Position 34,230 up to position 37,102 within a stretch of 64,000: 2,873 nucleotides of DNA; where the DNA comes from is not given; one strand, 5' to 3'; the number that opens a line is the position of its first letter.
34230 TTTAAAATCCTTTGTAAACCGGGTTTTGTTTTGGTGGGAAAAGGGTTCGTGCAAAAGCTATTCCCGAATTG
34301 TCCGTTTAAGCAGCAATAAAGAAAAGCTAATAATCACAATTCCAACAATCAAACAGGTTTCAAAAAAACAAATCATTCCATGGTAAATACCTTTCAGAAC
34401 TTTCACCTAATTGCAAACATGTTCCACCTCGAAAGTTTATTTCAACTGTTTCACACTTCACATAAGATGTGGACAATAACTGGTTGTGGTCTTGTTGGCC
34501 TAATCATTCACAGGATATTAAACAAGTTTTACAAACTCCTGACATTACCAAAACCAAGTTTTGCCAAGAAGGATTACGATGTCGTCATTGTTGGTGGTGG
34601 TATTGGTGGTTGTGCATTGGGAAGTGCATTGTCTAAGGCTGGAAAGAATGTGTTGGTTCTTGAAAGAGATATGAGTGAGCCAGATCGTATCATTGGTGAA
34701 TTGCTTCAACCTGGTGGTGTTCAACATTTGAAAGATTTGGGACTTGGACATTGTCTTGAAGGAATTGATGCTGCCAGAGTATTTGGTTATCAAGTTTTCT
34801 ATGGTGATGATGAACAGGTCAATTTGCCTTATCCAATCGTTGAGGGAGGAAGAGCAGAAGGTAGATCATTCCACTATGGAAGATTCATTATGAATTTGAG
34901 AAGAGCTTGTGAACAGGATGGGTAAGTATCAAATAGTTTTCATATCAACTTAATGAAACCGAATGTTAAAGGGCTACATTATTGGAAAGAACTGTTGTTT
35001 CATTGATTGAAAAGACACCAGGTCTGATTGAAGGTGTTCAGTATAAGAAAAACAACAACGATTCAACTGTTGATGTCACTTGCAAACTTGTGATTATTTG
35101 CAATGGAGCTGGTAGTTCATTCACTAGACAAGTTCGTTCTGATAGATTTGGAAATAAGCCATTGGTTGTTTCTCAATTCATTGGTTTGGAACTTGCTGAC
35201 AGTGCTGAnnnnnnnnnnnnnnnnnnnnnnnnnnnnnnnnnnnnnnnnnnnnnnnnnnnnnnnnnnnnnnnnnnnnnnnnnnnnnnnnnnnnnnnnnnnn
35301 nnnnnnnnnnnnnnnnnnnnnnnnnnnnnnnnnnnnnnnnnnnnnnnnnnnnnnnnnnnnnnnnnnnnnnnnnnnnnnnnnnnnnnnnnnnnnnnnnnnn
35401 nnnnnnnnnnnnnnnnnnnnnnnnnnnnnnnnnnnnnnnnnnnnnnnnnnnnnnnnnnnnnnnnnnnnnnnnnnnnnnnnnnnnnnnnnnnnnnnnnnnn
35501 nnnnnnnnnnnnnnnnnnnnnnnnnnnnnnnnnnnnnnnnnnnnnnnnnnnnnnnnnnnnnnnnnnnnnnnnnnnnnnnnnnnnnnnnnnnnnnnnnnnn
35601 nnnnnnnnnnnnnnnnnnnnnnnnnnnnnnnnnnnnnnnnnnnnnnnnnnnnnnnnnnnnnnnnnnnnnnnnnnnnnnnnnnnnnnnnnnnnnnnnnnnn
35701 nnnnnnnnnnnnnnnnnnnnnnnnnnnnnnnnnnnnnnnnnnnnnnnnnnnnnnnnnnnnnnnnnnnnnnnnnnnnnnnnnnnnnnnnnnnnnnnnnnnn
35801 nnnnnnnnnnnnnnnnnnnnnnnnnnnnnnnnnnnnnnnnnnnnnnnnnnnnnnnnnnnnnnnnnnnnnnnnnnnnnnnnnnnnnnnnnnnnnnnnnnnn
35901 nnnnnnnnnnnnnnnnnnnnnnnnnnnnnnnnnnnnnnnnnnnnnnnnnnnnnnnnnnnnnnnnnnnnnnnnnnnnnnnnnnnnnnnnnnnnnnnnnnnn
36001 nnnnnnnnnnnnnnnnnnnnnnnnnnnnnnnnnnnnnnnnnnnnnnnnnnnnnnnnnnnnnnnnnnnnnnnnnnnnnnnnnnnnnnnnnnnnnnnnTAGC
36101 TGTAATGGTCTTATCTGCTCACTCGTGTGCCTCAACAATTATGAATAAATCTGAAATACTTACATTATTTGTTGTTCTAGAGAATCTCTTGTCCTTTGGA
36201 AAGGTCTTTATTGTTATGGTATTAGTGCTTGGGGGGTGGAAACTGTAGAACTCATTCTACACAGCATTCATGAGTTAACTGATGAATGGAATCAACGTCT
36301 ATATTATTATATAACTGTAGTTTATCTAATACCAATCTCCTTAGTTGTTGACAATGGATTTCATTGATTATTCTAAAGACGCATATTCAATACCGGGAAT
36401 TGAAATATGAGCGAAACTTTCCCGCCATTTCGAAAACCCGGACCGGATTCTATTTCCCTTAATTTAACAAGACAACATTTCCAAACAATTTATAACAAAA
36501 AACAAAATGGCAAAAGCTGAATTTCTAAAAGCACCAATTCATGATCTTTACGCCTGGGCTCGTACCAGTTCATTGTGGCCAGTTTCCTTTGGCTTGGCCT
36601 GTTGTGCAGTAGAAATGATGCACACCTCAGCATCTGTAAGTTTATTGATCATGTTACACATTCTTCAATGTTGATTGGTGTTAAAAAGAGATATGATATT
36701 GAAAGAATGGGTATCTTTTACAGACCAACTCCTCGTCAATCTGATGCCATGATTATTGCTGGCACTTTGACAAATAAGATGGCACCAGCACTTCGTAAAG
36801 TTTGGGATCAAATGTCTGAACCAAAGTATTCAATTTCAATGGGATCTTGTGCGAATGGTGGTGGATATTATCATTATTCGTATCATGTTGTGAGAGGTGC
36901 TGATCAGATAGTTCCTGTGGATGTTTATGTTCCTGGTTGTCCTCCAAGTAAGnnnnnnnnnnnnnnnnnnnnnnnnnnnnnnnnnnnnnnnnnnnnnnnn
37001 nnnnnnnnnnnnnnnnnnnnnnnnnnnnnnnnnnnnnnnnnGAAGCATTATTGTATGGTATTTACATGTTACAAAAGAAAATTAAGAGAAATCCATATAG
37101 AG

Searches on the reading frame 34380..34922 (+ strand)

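Call 18: search_protein_families(library=pfam, proteins=[window:34380-34922:+], max_evalue=0.01)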
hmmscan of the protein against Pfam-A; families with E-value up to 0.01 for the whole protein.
window:34380-34922:+ (181 aa): 8 families
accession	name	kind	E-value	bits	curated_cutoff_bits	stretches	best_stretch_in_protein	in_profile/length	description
PF01494.25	FAD_binding_3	-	1.3e-07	31.6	22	1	65-127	1-63/349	FAD binding domain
PF01266.30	DAO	-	4.4e-06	26.9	27.9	1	67-97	1-31/353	FAD dependent oxidoreductase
PF13450.12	NAD_binding_8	-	8e-06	26.5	21.9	1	70-96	1-27/68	NAD(P)-binding Rossmann-like domain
PF00890.30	FAD_binding_2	-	0.00011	21.9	20.4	1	67-96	1-30/414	FAD binding domain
PF07992.20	Pyr_redox_2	-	0.00023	21.2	26.1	1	63-96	140-173/291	Pyridine nucleotide-disulphide oxidoreductase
PF00070.33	Pyr_redox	-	0.00038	21.4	22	1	68-97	2-31/82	Pyridine nucleotide-disulphide oxidoreductase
PF00996.24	GDI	-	0.00068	18.7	23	1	64-97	3-36/436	GDP dissociation inhibitor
PF12831.13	FAD_oxidored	-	0.003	17.3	27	1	67-97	1-31/416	FAD dependent oxidoreductase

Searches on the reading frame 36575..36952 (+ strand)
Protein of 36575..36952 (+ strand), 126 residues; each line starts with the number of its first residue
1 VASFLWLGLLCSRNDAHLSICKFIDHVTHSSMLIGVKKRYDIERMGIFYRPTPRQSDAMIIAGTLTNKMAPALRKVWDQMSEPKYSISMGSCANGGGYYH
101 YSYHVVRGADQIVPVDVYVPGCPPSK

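Call 66: search_protein_families(library=pfam, proteins=[window:36575-36952:+], max_evalue=0.001)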
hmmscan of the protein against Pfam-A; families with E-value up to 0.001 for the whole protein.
window:36575-36952:+ (126 aa): 1 family
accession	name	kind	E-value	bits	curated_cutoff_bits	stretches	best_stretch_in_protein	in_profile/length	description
PF01058.29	Oxidored_q6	-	2.3e-21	76.3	27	1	37-125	13-117/128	NADH ubiquinone oxidoreductase, 20 Kd subunit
